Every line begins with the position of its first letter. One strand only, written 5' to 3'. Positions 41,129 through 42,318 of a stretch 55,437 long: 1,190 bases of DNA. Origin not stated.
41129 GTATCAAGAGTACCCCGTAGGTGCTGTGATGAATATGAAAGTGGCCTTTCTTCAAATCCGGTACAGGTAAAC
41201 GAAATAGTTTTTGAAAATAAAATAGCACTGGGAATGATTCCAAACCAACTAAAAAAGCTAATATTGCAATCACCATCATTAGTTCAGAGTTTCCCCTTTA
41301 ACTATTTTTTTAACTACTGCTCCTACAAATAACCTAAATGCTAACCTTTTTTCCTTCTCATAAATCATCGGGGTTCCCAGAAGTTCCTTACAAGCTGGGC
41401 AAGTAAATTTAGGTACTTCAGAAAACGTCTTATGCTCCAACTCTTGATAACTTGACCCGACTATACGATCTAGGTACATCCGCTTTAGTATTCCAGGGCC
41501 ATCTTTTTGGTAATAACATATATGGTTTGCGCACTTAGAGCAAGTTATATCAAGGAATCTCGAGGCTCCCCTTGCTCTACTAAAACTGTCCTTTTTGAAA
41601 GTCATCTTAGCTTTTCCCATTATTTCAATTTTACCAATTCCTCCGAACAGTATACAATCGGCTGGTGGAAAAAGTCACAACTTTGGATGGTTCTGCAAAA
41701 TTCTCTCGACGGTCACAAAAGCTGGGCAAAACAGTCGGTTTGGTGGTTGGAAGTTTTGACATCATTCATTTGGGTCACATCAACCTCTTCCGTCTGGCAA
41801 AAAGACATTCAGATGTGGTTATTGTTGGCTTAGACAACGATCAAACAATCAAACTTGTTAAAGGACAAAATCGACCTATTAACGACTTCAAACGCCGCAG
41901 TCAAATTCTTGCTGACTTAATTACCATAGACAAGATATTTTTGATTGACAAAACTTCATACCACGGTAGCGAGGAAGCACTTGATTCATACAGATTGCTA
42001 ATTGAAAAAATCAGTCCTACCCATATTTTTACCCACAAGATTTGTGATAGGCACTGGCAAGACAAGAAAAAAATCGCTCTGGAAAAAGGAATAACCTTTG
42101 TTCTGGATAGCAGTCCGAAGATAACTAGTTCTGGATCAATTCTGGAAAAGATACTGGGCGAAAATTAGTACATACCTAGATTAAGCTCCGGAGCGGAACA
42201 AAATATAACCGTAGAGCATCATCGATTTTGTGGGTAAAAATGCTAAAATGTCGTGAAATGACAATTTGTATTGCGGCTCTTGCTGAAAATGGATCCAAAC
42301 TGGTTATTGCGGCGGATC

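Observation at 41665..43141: Nucleotidyltransferase + proteasome-beta/HslV-like Ntn hydrolase + 63-aa ORF: candidate undescribed system inside the island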

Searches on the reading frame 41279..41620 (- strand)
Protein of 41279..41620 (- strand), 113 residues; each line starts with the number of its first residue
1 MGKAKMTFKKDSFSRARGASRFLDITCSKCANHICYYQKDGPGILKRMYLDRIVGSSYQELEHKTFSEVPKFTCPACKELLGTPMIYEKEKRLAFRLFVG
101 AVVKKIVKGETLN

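Call 3: search_protein_families(library=pfam, proteins=[window:41279-41620:-], max_evalue=0.1)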
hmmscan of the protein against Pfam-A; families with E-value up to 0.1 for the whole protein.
window:41279-41620:- (113 aa): 5 families
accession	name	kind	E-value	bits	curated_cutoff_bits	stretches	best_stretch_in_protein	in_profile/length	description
PF24046.1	At4g08330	-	0.012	16.1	27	0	24-46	78-100/129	At4g08330 beta-tent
PF10058.14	Zn_ribbon_10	-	0.016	15.4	24.2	0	64-80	38-53/54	ER junction formation factor lunapark, zinc ribbon finger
PF11648.16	RIG-I_C-RD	-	0.047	14.3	25.6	0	60-91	46-77/117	C-terminal domain of RIG-I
PF01667.23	Ribosomal_S27e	-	0.063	13.4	24.5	0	20-33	3-16/55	Ribosomal protein S27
PF13248.11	Zn_ribbon_3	-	0.091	12.7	27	0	71-80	2-11/26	zinc-ribbon domain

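Call 4: search_protein_families(library=ncbifam, proteins=[window:41279-41620:-], max_evalue=0.1)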
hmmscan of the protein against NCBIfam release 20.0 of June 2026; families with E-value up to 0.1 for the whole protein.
window:41279-41620:- (113 aa): 1 family
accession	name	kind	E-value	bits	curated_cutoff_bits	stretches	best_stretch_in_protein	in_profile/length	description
NF001629.0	PRK00415.1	equivalog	0.018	14.6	70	1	18-34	8-24/62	30S ribosomal protein S27e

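Call 5: search_protein_families(library=padloc, proteins=[window:41279-41620:-], max_evalue=0.1)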
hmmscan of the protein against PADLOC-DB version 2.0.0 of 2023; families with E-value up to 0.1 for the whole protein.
window:41279-41620:- (113 aa): 0 families

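Call 56: search_protein_families(library=phrogs, proteins=[window:41279-41620:-], max_evalue=0.01)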
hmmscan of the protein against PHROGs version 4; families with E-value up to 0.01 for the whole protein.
window:41279-41620:- (113 aa): 0 families

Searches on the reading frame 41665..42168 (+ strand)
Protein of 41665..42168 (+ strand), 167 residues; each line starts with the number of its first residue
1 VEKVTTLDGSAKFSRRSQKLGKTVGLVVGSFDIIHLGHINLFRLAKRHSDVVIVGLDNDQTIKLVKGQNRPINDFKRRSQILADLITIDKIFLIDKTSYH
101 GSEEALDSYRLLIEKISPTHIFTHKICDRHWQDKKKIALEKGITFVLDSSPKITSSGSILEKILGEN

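Call 3: search_protein_families(library=pfam, proteins=[window:41665-42168:+], max_evalue=0.1)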
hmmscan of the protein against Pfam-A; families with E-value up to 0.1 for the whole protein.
window:41665-42168:+ (167 aa): 3 families
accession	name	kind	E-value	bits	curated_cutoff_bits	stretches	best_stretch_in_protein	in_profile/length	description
PF01467.32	CTP_transf_like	-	1.4e-10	42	21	1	26-118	1-81/133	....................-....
PF02569.21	Pantoate_ligase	-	0.0037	16.9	20.7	1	10-55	9-53/268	Pantoate-beta-alanine ligase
PF06574.18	FAD_syn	-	0.0063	16.8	27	1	25-94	9-83/158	FAD synthetase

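Call 4: search_protein_families(library=ncbifam, proteins=[window:41665-42168:+], max_evalue=0.1)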
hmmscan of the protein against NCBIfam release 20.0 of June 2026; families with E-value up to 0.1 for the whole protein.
window:41665-42168:+ (167 aa): 21 families
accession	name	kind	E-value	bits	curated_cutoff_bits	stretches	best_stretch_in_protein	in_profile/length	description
TIGR02199.1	rfaE_dom_II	equivalog_domain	1.2e-19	70.6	181.5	1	15-96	4-85/144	D-glycero-beta-D-manno-heptose 1-phosphate adenylyltransferase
NF008454.0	PRK11316.1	equivalog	2.6e-16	59.3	521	1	14-93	332-411/475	bifunctional D-glycero-beta-D-manno-heptose-7-phosphate kinase/D-glycero-beta-D-manno-heptose 1-phosphate adenylyltransferase HldE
TIGR00125.1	cyt_tran_rel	domain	5.1e-12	45.8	27.7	1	24-86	1-60/65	adenylyltransferase/cytidyltransferase family protein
NF001985.0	PRK00777.1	subfamily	7.4e-10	39.1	104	1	27-87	9-67/157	pantetheine-phosphate adenylyltransferase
NF005518.0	PRK07143.1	equivalog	1.2e-09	38.1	232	1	26-96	19-89/281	hypothetical protein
TIGR01518.1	g3p_cytidyltrns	equivalog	2.7e-09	37.2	165.4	1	26-108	2-80/125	glycerol-3-phosphate cytidylyltransferase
NF045965.1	RibF_rel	equivalog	5.6e-09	35.8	200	1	26-97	16-92/279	FAD synthase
NF004162.0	PRK05627.1-5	equivalog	8.9e-06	25.3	241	1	25-97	16-89/304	bifunctional riboflavin kinase/FAD synthetase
NF041124.1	CoaD_Thcocales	equivalog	3e-05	24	290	1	26-89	8-70/156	phosphopantetheine adenylyltransferase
NF002250.0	PRK01170.1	subfamily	5.7e-05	22.8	489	1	26-95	4-71/322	bifunctional pantetheine-phosphate adenylyltransferase/NTP phosphatase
TIGR01510.1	coaD_prev_kdtB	equivalog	0.00021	21.3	103.3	1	25-64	2-41/155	pantetheine-phosphate adenylyltransferase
NF004158.0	PRK05627.1-1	equivalog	0.00056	19.3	396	1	25-122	19-123/304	bifunctional riboflavin kinase/FAD synthetase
TIGR01526.1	nadR_NMN_Atrans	equivalog_domain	0.00077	18.8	341.15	1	22-63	1-45/325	nicotinamide-nucleotide adenylyltransferase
NF005988.0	PRK08099.1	equivalog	0.0022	17.2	201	1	18-65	60-109/411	multifunctional transcriptional regulator/nicotinamide-nucleotide adenylyltransferase/ribosylnicotinamide kinase NadR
TIGR00018.1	panC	equivalog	0.005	15.9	212.75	1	2-55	2-54/283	pantoate--beta-alanine ligase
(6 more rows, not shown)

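Call 5: search_protein_families(library=padloc, proteins=[window:41665-42168:+], max_evalue=0.1)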
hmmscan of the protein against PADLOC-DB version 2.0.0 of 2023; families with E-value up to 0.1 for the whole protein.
window:41665-42168:+ (167 aa): 0 families

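Call 56: search_protein_families(library=phrogs, proteins=[window:41665-42168:+], max_evalue=0.01)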
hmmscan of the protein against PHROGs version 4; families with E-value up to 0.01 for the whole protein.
window:41665-42168:+ (167 aa): 2 families
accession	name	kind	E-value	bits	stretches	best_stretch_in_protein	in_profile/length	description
phrog_7878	-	other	3.3e-20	73.5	1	24-108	3-84/131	bifunctional heptose 7-phosphate kinase/heptose 1-phosphate adenyltransferase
phrog_3462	-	moron, auxiliary metabolic gene and host takeover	0.00014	22.2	1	22-117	2-101/346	nicotinamide-nucleotide adenylyltransferase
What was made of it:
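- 41665..42168 (+): Cytidylyltransferase-fold nucleotidyltransferase (HxGH, RfaE-domain-II-like). It is local cargo, possibly co-transcribed, and not a conserved member of the module. Calls 3, 4 and 56 for identity.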
